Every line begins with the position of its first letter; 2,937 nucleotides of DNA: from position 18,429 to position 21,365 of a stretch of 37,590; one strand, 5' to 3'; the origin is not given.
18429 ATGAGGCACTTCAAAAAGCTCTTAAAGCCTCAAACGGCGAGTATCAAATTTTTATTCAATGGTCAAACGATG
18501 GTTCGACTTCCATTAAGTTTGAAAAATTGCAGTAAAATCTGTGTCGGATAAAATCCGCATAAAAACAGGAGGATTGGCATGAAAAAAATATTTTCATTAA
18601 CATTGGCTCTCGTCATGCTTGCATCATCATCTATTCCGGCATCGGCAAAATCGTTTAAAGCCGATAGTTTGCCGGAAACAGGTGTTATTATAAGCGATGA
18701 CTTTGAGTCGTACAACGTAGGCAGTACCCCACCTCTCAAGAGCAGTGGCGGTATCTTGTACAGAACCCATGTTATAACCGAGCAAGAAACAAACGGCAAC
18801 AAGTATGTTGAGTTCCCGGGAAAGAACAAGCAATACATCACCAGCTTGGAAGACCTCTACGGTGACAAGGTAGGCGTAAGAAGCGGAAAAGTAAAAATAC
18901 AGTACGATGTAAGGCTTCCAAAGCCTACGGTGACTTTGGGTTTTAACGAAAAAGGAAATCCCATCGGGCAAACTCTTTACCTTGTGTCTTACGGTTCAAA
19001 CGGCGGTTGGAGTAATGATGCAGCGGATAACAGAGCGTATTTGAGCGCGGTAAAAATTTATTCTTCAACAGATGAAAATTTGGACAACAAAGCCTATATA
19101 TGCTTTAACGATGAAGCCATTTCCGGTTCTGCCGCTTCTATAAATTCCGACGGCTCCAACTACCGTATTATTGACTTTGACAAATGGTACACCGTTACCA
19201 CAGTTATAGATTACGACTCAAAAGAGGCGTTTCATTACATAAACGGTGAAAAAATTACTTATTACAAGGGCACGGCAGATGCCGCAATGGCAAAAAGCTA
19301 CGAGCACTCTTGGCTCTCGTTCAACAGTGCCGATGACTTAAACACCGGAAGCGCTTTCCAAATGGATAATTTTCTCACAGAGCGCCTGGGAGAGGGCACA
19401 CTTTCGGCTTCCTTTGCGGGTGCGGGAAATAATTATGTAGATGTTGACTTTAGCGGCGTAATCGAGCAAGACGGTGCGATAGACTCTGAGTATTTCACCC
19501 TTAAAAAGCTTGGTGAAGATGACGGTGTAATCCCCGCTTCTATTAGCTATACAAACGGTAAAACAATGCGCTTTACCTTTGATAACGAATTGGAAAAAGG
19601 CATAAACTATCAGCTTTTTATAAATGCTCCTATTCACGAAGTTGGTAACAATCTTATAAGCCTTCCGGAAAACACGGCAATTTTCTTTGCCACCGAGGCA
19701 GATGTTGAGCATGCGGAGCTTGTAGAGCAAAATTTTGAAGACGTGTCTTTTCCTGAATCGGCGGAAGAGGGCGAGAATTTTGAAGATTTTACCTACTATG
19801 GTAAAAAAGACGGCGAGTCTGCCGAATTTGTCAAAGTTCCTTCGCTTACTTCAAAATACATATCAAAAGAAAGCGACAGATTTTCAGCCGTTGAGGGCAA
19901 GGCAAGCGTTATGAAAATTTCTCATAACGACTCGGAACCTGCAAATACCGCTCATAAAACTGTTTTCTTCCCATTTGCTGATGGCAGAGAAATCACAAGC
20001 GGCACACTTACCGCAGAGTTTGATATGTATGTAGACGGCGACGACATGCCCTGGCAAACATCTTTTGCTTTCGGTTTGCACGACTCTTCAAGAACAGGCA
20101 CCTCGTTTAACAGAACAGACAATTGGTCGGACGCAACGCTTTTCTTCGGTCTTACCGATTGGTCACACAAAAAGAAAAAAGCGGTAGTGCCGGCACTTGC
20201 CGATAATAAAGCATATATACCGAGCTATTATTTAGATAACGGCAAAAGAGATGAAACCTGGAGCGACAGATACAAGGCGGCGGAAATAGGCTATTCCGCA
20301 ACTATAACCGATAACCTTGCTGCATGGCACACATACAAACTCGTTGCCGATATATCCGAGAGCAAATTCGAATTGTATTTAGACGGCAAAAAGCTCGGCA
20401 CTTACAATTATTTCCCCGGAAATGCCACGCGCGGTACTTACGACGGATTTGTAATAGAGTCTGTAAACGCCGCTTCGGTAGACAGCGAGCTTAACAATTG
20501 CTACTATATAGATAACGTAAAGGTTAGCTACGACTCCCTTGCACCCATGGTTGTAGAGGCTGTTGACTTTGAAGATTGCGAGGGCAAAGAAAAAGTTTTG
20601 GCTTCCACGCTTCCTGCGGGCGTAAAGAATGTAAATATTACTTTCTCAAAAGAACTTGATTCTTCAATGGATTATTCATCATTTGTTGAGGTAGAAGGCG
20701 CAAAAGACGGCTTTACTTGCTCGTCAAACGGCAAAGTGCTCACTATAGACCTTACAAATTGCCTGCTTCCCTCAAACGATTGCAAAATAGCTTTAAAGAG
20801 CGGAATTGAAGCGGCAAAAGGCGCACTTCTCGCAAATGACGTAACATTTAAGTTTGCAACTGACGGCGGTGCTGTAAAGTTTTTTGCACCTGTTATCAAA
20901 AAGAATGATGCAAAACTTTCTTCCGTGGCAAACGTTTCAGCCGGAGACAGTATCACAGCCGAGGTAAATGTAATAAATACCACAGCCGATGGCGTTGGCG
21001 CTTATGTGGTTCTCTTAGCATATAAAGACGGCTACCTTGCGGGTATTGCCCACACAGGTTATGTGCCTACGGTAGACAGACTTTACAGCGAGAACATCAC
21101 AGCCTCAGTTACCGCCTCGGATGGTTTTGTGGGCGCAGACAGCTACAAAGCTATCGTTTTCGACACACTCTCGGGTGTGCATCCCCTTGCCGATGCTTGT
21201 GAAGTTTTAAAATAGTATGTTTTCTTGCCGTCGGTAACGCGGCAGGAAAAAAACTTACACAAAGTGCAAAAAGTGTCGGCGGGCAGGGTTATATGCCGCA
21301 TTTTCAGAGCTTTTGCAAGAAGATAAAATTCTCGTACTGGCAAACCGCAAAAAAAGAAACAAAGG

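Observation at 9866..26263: Surface glycan-processing gene string: GH-A enzymes, LamG-only proteins and three SLH proteins, with no recognisable anchor on the enzymes or lectins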

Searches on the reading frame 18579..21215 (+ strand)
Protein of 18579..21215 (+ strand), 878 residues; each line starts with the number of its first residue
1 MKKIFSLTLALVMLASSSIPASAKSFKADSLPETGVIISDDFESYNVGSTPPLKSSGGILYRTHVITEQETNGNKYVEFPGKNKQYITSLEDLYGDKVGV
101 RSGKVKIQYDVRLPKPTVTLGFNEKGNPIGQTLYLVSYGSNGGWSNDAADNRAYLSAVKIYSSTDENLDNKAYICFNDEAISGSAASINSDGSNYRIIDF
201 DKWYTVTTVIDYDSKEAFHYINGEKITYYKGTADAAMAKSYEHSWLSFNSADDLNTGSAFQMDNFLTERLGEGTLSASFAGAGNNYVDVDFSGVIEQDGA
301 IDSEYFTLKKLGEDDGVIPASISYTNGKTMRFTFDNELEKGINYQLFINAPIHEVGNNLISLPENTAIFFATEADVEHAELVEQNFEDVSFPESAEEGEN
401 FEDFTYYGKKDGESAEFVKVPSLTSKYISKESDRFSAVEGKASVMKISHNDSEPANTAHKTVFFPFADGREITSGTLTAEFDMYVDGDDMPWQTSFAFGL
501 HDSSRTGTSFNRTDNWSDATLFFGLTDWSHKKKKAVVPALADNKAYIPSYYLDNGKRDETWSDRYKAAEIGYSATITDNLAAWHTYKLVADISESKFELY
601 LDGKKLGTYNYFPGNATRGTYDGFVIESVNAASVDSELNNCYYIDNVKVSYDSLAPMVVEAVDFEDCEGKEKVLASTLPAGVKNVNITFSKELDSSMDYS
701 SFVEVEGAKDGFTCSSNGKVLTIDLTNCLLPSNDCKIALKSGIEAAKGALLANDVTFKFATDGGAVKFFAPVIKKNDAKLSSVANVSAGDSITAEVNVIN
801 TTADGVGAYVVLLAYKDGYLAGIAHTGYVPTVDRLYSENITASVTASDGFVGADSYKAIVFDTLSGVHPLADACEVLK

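Call 3: search_protein_families(library=pfam, proteins=[window:18579-21215:+], max_evalue=0.01)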
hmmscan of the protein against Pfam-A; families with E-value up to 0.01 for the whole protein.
window:18579-21215:+ (878 aa): 1 family
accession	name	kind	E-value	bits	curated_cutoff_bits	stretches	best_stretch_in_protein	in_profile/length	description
PF13205.12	Big_5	-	2.3e-09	38.3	23.6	1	683-761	23-105/105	Bacterial Ig-like domain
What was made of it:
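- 18579..21215 (+): P5: LamG-like x2, Big_5 and the C-terminal module (CTM, 20946-21212). Big_5 E 2e-9 (call 3).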

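Call 8: search_protein_families(library=ncbifam, proteins=[window:18579-21215:+], max_evalue=0.01)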
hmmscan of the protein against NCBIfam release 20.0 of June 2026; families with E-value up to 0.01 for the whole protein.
window:18579-21215:+ (878 aa): 2 families
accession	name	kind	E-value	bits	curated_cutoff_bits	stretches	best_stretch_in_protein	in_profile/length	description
NF011934.0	PRK15405.1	equivalog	0.00086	18.9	198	1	739-793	95-148/217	ethanolamine utilization microcompartment protein EutL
TIGR04502.1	microcomp_EutL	equivalog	0.0084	15.6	300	0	739-793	92-145/214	ethanolamine utilization microcompartment protein EutL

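Call 15: find_homologous_proteins(query=window:18579-21215:+, max_evalue=0.001)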
Query window:18579-21215:+ (878 aa): 4 proteins with E <= 0.001 among 8000 candidates.
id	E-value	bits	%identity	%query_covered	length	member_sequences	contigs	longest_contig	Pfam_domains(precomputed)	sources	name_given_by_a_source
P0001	0.0e+0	1969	100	100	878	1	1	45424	PF13205.13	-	-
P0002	9.0e-292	988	53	98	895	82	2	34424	PF13205.13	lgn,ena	-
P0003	5.7e-31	126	27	33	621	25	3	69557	-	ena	-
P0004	7.4e-7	46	22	57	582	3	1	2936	-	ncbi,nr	ncbi:MAG: hypothetical protein IJO50_05355, partial [Clostridia bacterium]|nr:hypothetical protein [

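Call 16: find_encoding_contigs(protein=P0003, flank=10000, max_places=4)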
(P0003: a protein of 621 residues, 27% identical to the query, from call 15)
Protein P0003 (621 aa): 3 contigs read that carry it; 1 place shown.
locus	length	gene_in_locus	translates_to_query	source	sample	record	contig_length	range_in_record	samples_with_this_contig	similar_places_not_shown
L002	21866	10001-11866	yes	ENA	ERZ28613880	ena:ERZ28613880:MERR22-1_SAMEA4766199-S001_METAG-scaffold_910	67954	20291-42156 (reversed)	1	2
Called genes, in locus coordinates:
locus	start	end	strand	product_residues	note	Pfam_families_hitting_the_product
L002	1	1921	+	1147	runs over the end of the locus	PF06452:CBM9_1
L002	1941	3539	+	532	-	PF00395:SLH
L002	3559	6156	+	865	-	-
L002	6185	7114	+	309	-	PF00395:SLH (weak)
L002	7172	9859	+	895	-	PF13205:Big_5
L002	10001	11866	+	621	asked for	-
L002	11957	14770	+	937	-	PF18962:Por_Secre_tail (faint)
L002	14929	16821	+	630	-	PF13385:Laminin_G_3 (faint)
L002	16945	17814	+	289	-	PF03419:Peptidase_U4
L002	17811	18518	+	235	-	PF04542:Sigma70_r2, PF04545:Sigma70_r4, PF01381:HTH_3 (weak)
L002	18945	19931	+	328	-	PF04392:ABC_sub_bind, PF13407:Peripla_BP_4 (weak)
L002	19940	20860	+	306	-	PF02653:BPD_transp_2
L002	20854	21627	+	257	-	PF00005:ABC_tran, PF02463:SMC_N (weak), PF13304:AAA_21 (faint)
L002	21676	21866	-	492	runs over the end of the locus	PF09547:SpoIVA_ATPase, PF20438:SpoIVA_middle, PF20439:SpoIVA_C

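Call 17: find_encoding_contigs(protein=P0002, flank=10000, max_places=4)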
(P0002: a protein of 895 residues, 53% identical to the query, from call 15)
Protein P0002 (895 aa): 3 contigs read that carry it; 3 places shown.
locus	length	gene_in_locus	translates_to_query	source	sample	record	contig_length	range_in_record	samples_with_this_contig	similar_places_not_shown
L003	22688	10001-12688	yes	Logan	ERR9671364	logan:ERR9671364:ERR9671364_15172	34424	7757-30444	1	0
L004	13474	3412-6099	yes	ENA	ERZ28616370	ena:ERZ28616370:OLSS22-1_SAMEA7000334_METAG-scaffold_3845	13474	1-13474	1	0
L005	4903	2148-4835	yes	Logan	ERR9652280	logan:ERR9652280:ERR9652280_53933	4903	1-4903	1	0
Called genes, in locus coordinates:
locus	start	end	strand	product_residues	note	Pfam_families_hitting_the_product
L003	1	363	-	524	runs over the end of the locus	PF00072:Response_reg, PF00165:HTH_AraC (weak), PF12833:HTH_18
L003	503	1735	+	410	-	PF01547:SBP_bac_1, PF13416:SBP_bac_8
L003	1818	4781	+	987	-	PF06452:CBM9_1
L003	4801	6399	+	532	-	PF00395:SLH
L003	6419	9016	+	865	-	-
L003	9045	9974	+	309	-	PF00395:SLH (weak)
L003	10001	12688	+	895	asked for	PF13205:Big_5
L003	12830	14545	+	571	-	-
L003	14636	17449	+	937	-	-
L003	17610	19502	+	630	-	PF13385:Laminin_G_3 (faint)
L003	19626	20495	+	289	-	PF03419:Peptidase_U4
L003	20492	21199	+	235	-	PF04542:Sigma70_r2, PF04545:Sigma70_r4, PF01381:HTH_3 (weak)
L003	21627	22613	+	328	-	PF04392:ABC_sub_bind, PF13407:Peripla_BP_4 (weak)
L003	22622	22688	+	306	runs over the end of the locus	PF02653:BPD_transp_2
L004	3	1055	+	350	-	?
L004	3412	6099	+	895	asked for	PF13205:Big_5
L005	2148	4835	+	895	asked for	PF13205:Big_5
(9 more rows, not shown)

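Call 18: find_encoding_contigs(protein=P0001, flank=10000, max_places=3)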
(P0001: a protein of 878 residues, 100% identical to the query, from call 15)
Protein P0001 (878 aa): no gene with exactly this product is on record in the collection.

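Call 40: search_solved_structures(query=A4, max_evalue=10, show_alignments=1)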
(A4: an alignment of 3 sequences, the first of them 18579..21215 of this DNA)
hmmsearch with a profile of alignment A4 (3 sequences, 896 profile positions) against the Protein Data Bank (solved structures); distinct sequences matched with E-value up to 10: 0.

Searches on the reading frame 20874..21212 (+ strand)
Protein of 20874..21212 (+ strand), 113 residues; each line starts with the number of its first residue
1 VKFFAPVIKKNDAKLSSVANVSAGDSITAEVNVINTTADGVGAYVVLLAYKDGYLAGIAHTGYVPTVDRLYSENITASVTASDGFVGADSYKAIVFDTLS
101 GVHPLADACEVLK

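Call 20: search_protein_families(library=pfam, proteins=[window:20874-21212:+], max_evalue=5)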
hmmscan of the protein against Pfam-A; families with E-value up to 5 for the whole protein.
seq(113 aa): 0 families

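Call 75: search_solved_structures(query=A8, max_evalue=10, show_alignments=2)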
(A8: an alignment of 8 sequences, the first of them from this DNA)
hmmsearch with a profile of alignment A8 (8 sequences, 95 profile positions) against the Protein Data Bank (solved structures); distinct sequences matched with E-value up to 10: 1.
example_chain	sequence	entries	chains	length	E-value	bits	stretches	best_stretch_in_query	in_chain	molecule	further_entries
4ief_A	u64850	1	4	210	0.7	13.2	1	42-82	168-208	Gingipain R2 Pro-Domain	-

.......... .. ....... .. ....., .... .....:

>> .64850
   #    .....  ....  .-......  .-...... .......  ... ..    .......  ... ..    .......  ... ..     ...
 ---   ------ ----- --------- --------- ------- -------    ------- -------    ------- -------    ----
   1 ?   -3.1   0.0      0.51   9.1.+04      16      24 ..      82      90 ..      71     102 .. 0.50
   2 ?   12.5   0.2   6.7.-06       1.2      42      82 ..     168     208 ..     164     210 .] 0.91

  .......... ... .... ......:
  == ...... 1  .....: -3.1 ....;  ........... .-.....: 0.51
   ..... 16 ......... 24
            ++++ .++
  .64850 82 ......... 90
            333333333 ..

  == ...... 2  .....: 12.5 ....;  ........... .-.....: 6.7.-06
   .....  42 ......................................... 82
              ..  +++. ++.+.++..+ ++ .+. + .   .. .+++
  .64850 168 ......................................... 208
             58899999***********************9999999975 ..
